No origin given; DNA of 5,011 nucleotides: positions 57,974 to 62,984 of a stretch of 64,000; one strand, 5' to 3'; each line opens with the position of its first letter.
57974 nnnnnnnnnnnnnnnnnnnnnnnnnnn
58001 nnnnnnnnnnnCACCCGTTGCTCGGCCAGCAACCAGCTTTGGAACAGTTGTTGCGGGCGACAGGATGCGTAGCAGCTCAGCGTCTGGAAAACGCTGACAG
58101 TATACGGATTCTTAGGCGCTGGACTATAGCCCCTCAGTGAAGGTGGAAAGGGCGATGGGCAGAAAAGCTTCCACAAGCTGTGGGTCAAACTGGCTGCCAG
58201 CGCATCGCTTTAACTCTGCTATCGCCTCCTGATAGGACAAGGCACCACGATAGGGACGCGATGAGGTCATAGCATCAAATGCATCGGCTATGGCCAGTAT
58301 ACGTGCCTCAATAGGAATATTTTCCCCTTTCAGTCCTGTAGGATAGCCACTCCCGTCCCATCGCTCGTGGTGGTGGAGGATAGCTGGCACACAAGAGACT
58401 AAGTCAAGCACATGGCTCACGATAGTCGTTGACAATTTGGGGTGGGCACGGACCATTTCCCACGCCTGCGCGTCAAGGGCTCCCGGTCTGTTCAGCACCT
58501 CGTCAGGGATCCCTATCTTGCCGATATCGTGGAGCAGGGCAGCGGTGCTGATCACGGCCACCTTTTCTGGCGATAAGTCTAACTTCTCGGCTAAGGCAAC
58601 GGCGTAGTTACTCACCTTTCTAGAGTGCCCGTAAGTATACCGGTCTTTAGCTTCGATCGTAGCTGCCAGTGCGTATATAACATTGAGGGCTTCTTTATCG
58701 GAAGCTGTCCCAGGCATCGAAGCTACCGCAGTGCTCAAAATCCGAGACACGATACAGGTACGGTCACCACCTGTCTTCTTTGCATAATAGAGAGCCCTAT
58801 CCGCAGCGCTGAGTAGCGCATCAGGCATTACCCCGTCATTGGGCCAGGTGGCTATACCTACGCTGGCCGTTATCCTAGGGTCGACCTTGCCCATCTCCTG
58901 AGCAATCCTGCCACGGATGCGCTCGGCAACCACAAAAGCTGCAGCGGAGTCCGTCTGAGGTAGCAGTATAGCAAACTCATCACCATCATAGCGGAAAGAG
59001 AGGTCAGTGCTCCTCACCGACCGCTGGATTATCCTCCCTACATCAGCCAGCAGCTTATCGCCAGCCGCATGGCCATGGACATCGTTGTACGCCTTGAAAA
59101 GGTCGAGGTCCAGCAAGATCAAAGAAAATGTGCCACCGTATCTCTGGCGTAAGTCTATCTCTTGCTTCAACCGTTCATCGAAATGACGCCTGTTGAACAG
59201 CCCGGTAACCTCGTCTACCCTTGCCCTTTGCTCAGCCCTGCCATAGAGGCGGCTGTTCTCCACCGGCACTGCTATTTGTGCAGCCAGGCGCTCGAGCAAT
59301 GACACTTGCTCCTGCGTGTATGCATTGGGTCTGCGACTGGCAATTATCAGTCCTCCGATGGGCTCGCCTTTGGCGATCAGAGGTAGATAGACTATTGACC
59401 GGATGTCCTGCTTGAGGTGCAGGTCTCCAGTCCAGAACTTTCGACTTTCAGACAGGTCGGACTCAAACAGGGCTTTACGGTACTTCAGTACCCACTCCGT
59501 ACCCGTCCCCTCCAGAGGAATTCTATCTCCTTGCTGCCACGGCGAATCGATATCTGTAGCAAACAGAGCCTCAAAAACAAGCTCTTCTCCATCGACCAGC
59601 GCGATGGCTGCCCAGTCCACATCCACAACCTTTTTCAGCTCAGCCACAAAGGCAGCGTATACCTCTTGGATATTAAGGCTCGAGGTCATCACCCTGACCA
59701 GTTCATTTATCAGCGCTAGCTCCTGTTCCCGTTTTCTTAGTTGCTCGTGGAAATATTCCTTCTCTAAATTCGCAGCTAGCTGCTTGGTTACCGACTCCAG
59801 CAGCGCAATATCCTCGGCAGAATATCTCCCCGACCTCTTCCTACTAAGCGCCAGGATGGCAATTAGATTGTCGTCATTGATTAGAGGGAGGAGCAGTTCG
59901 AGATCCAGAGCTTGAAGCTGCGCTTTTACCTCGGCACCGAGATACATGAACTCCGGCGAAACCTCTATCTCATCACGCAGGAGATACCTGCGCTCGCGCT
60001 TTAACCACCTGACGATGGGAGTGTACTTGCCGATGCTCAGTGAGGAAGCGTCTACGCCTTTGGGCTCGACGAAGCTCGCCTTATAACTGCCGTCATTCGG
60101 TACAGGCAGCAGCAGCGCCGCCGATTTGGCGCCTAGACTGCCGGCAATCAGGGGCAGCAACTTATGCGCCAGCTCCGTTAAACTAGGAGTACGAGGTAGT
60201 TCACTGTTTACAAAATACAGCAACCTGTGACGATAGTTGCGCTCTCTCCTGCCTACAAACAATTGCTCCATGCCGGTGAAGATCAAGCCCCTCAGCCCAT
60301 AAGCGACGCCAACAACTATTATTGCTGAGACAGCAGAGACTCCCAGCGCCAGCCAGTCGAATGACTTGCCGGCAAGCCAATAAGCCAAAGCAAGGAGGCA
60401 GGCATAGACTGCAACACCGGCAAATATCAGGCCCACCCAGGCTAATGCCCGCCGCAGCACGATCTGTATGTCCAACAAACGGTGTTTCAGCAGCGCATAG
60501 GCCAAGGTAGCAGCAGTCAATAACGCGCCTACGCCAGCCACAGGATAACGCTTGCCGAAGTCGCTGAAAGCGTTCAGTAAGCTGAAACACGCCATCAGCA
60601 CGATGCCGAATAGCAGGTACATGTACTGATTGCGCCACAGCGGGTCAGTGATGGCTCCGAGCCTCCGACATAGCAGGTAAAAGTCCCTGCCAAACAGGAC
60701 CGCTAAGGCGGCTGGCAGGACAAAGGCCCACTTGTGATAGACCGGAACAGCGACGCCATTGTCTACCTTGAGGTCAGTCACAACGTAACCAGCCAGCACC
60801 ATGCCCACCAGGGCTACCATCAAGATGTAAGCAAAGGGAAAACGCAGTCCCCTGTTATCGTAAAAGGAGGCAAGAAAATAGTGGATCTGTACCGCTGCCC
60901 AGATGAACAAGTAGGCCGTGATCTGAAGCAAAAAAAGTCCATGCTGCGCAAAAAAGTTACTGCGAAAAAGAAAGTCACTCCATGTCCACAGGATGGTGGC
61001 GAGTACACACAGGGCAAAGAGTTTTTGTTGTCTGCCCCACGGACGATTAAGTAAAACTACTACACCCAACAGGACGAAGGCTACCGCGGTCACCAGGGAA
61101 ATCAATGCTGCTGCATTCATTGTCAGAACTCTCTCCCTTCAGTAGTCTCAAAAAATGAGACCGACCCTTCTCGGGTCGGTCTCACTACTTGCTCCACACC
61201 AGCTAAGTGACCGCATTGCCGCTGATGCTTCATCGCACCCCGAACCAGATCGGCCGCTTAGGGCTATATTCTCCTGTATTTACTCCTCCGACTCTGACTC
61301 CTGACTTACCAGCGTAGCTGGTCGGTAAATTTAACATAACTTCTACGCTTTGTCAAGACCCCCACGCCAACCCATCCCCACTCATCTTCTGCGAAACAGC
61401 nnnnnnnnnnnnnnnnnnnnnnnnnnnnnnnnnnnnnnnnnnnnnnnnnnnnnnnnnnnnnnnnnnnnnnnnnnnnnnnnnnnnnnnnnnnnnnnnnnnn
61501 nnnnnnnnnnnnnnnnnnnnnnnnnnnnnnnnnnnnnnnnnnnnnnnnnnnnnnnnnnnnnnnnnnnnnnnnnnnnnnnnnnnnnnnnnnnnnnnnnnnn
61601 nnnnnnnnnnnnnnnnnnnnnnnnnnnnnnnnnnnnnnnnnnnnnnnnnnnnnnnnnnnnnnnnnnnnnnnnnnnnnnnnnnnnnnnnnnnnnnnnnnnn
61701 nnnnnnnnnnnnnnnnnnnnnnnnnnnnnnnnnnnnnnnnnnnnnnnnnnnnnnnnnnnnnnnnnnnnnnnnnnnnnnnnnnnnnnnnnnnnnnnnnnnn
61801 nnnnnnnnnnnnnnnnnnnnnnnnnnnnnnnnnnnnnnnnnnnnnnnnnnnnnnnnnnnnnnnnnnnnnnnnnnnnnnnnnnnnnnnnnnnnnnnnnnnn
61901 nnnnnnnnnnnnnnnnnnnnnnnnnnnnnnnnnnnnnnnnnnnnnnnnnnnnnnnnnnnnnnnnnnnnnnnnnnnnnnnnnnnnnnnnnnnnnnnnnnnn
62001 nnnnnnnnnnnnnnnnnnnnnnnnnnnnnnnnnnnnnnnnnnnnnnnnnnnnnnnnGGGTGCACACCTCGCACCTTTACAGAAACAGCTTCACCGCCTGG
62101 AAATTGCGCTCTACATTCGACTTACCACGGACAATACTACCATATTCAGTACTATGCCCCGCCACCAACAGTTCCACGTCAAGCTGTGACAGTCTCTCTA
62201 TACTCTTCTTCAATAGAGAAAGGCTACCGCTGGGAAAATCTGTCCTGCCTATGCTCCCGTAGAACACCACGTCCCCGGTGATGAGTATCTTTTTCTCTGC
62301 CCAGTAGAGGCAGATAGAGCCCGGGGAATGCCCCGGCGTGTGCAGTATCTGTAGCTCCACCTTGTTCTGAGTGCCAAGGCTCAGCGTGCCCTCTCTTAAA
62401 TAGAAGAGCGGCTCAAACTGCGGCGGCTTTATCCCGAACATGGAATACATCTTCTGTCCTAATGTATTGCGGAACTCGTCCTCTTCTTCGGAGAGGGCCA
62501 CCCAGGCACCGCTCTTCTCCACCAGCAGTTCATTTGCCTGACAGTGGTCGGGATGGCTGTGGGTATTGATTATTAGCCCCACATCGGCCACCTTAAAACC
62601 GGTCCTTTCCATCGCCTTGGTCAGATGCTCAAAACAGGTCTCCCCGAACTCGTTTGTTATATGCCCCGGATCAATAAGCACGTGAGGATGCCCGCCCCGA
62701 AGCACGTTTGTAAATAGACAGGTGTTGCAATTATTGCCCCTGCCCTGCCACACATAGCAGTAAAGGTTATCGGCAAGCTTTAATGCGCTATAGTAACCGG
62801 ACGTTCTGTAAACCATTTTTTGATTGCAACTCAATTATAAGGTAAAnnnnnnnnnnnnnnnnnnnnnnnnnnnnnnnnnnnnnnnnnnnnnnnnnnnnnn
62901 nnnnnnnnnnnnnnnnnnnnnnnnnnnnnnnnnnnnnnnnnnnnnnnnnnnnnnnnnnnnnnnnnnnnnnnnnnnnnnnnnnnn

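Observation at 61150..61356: Variant c-di-GMP-II riboswitch with altered binding pocket, wired as an ON switch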

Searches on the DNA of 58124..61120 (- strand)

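Call 51: search_rna_families(sources=[L139, L140, L141, L142, L143, L144, L145, L146, L147], threshold=gathering, show_alignments=0)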
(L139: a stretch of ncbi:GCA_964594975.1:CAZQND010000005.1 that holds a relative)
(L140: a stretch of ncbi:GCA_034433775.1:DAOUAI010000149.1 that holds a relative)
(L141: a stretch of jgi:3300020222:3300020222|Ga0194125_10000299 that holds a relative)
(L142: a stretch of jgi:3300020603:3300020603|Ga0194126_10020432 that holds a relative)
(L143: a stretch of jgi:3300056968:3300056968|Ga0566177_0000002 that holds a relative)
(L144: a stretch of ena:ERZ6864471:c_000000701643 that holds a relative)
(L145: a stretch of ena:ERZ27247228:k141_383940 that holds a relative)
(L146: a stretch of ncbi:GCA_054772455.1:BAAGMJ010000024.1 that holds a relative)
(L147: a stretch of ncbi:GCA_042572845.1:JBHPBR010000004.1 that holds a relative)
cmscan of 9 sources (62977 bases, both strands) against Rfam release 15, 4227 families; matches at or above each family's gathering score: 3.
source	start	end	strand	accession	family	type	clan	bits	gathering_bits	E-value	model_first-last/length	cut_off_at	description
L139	166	250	+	RF01786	c-di-GMP-II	Cis-reg; riboswitch;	CL00127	62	53.5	2.1e-11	1-84/84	no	Cyclic di-GMP-II riboswitch aptamer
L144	2374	2458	+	RF01786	c-di-GMP-II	Cis-reg; riboswitch;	CL00127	58.9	53.5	1.6e-10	1-84/84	no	Cyclic di-GMP-II riboswitch aptamer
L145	145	229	+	RF03169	c-di-GMP-II-GAG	Cis-reg; riboswitch;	CL00127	54.6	40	4.9e-08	1-86/86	no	c-di-GMP-II-GAG riboswitch aptamer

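Call 64: search_rna_families(sources=[L140, L141, L143, L146, L147], threshold=evalue, max_evalue=1)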
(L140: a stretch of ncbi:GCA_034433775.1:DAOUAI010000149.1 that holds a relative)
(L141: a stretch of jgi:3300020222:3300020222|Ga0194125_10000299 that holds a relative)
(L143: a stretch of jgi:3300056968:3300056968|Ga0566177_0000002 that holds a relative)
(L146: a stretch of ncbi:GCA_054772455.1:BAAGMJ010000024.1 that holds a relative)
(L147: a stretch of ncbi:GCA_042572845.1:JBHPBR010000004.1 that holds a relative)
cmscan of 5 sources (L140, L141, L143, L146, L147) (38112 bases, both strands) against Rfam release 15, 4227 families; matches with E-value up to 1: 3.
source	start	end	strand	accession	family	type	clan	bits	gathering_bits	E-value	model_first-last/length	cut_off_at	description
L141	2154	2232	+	RF00558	L20_leader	Cis-reg; leader;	-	28.2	58.7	0.12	1-127/127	no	Ribosomal protein L20 leader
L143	2294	2438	+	RF00558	L20_leader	Cis-reg; leader;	-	24.5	58.7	1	1-127/127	no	Ribosomal protein L20 leader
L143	2355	2428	+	RF01822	RsaJ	Gene; sRNA;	-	20.2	100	0.97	1-287/287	no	RNA Staph. aureus A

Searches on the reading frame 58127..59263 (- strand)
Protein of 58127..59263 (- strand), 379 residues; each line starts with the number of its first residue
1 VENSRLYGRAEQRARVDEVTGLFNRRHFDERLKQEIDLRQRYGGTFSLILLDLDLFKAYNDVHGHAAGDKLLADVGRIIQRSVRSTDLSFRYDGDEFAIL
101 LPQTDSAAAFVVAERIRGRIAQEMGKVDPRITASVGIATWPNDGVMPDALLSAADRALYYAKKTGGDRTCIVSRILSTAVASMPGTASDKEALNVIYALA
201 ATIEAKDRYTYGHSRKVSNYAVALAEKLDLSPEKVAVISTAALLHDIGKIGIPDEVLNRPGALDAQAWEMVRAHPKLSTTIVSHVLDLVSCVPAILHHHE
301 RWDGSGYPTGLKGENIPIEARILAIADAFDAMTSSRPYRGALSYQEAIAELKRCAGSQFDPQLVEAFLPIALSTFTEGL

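Call 57: search_solved_structures(query=window:58127-59263:-, max_evalue=1e-10, show_alignments=3)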
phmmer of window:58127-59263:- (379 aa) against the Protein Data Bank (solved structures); distinct sequences matched with E-value up to 1e-10: 52.
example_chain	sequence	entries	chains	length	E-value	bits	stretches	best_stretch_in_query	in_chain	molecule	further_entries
5z7c_A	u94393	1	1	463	1.7e-41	145.8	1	172-367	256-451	3'3'-cGAMP-specific phosphodiesterase 3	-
4mcw_A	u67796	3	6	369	2.9e-37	131.9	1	193-369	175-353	Metal dependent phosphohydrolase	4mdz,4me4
4r8z_A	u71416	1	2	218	4.4e-35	124.7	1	195-371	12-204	Cyclic di-GMP phosphodiesterase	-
6d9m_A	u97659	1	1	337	1.5e-33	119.7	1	15-171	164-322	Fusion protein of Endolysin,Response receiver sensor diguanylate cyclase, GAF domain-conta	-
5euh_A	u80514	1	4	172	1.8e-33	119.4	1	15-171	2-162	Putative GGDEF domain membrane protein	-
9rbz_A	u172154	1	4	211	1.8e-31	112.8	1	194-373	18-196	HD domain/sensory box protein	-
5llw_B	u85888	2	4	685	2.6e-31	112.3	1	10-170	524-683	Diguanylate cyclase (GGDEF) domain-containing protein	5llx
9rc0_A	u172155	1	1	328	5.7e-31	111.2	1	193-372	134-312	HD domain/sensory box protein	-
6et7_A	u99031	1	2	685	7.4e-31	110.8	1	11-170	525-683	Diguanylate cyclase (GGDEF) domain-containing protein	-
3i5c_A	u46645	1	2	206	2.8e-29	105.6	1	9-174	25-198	Fusion of General control protein GCN4 and WSPR response regulator protein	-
9t28_A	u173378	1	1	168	3e-29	105.5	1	17-168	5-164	diguanylate cyclase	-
3i5b_A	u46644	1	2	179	6.3e-29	104.5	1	17-174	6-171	WspR response regulator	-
3bre_A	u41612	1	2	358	1.3e-28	103.4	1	15-177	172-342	Probable two-component response regulator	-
7e6g_A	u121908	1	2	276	9.3e-27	97.3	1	16-184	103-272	Putative GGDEF domain protein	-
3ign_A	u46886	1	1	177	1e-26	97.2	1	14-170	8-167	Diguanylate cyclase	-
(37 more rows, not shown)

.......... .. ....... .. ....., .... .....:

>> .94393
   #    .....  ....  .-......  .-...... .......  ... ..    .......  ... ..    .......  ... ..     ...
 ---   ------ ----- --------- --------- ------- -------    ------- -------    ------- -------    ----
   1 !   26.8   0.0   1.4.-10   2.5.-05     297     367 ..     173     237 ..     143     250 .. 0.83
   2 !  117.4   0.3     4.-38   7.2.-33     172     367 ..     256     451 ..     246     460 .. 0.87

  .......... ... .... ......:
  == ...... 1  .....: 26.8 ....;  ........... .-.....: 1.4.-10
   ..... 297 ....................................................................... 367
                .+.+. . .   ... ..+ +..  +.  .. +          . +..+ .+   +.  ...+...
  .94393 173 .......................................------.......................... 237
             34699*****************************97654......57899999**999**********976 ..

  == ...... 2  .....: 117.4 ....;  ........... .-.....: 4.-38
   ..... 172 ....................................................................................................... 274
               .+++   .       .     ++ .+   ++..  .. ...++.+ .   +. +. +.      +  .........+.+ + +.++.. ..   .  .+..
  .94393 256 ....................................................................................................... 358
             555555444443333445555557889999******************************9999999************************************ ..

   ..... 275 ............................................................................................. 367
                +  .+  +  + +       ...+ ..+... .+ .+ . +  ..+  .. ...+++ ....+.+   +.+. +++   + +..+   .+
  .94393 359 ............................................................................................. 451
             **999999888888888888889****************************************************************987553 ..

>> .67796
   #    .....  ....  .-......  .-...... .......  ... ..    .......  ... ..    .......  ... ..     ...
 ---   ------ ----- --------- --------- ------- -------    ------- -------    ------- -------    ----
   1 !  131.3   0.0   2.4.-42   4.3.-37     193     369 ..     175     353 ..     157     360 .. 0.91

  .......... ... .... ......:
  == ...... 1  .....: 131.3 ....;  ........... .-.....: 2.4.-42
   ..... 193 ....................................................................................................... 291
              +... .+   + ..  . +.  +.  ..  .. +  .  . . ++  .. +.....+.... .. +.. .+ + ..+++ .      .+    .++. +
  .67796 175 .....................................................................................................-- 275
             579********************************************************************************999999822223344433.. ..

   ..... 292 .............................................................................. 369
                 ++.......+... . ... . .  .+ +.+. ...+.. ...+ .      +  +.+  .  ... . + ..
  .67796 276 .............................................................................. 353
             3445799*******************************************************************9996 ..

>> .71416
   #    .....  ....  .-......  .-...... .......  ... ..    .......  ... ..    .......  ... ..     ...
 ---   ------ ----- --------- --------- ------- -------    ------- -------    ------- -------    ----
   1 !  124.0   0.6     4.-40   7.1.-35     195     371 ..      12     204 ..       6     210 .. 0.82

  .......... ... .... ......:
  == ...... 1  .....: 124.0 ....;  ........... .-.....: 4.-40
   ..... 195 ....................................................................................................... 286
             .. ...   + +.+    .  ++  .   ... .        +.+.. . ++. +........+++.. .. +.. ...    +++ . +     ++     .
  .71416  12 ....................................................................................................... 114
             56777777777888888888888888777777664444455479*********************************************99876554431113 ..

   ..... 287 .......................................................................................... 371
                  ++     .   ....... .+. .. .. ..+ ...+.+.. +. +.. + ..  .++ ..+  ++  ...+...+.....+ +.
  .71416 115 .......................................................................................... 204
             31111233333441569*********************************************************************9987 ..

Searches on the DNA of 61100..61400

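Call 7: search_rna_families(source=window, start=61100, end=61400, threshold=evalue, max_evalue=10, show_alignments=3)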
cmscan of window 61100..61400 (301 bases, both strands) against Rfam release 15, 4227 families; matches with E-value up to 10: 4.
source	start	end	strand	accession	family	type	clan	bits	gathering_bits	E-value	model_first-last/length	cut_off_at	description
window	61165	61249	-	RF01786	c-di-GMP-II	Cis-reg; riboswitch;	CL00127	60.8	53.5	2.2e-13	1-84/84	no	Cyclic di-GMP-II riboswitch aptamer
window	61152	61188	-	RF03361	mir-3136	Gene; miRNA;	-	15.3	86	2.8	1-78/78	no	mir-3136 microRNA precursor family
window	61228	61288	+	RF01782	ASpks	Gene; antisense;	-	14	52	3.7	1-75/75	no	ASpks TB sRNA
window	61268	61323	+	RF02473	GlsR4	Gene; snRNA; snoRNA; CD-box;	-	13.8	70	2.6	1-61/61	no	Small nucleolar RNA GlsR4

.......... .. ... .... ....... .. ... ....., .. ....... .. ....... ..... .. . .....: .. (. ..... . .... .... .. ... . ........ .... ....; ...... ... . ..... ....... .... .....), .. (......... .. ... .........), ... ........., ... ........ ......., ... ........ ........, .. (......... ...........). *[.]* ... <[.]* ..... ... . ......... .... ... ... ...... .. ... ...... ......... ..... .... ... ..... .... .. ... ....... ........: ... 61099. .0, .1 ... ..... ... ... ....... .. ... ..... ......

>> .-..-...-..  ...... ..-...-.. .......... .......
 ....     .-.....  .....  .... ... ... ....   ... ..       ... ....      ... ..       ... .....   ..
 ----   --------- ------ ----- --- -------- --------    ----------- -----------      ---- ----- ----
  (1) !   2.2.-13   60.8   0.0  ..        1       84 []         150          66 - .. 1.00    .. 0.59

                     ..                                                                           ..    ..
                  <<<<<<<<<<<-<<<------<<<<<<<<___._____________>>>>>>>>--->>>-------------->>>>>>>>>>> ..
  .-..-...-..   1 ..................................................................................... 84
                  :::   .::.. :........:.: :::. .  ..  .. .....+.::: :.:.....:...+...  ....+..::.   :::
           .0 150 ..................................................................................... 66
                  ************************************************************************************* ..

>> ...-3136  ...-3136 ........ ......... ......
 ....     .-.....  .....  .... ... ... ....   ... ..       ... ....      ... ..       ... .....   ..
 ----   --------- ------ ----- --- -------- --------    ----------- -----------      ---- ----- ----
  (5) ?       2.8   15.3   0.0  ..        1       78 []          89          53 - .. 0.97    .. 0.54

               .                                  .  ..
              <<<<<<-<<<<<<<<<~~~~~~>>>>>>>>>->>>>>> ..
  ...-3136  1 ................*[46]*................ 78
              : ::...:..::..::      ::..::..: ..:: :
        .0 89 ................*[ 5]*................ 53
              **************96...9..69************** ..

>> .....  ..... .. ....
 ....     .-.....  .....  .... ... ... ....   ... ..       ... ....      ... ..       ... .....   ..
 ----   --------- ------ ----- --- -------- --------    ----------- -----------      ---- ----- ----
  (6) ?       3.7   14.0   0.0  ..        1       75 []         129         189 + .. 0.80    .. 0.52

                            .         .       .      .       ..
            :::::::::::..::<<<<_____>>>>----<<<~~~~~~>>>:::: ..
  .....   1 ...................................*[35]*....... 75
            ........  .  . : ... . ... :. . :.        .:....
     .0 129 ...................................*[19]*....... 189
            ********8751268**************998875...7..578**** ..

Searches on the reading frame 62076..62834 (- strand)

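Call 5: search_protein_families(library=pfam, proteins=[window:62076-62834:-])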
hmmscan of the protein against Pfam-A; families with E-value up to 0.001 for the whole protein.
window:62076-62834:- (252 aa): 2 families
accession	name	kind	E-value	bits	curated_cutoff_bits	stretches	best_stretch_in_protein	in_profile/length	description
PF00753.33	Lactamase_B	-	1.9e-28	100.2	22.7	1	44-227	10-196/196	Metallo-beta-lactamase superfamily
PF19583.5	ODP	-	1.8e-10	41.4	27.2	1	37-190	4-137/194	ODP family beta lactamase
